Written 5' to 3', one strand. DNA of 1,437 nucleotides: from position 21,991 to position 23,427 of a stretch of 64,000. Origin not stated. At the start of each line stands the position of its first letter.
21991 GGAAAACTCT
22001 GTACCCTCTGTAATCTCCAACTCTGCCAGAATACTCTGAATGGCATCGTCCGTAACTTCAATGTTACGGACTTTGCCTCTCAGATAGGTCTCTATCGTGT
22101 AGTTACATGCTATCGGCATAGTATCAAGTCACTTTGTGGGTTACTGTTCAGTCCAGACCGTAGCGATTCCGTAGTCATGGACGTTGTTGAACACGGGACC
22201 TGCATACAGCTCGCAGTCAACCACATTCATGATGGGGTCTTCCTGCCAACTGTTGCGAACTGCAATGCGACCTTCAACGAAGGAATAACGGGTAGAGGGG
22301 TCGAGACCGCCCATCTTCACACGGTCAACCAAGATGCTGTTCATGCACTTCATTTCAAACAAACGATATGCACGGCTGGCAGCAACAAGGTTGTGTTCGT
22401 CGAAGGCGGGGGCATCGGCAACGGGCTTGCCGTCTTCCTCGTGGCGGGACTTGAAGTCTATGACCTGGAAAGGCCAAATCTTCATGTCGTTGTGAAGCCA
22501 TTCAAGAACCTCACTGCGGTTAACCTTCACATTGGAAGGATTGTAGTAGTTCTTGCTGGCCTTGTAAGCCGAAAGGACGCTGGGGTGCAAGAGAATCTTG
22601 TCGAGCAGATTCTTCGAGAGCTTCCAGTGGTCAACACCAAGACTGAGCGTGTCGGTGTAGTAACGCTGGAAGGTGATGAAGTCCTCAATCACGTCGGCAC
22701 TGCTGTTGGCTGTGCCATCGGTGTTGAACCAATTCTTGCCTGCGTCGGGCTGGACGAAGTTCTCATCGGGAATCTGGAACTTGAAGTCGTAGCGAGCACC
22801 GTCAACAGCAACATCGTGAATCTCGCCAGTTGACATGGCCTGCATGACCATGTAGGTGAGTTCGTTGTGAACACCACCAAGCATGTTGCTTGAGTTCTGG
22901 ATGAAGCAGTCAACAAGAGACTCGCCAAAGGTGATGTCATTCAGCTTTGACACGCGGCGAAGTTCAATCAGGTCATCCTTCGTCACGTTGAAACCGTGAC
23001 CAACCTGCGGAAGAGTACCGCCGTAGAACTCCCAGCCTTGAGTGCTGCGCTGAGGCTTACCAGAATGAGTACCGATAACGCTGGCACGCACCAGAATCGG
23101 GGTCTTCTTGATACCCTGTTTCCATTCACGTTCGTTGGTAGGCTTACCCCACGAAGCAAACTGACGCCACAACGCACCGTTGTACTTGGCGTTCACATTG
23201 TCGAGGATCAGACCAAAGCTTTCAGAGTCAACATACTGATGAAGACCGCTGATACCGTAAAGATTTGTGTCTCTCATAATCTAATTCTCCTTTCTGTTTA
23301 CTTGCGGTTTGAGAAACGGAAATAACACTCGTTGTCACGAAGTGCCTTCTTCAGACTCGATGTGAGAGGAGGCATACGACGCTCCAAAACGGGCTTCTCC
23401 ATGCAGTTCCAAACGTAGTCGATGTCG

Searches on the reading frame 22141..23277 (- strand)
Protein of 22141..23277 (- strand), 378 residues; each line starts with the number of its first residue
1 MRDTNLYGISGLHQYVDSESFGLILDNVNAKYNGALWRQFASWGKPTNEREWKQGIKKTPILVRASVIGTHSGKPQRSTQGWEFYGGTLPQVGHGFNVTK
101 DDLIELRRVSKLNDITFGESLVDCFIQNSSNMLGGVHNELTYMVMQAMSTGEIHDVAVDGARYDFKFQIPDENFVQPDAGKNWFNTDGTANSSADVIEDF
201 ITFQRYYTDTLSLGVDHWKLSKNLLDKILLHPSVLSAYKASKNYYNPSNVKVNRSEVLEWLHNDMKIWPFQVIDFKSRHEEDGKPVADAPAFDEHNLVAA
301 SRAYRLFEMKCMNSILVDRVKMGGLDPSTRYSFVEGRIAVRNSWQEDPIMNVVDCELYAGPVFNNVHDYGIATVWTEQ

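Call 73: search_protein_families(library=pfam, proteins=[window:22141-23277:-], max_evalue=0.01)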
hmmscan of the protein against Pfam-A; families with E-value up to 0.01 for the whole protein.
window:22141-23277:- (378 aa): 1 family
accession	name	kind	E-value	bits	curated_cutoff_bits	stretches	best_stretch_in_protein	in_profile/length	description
PF03864.22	Phage_cap_E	-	2.4e-06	27.3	22.9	1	88-243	70-215/329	Phage major capsid protein E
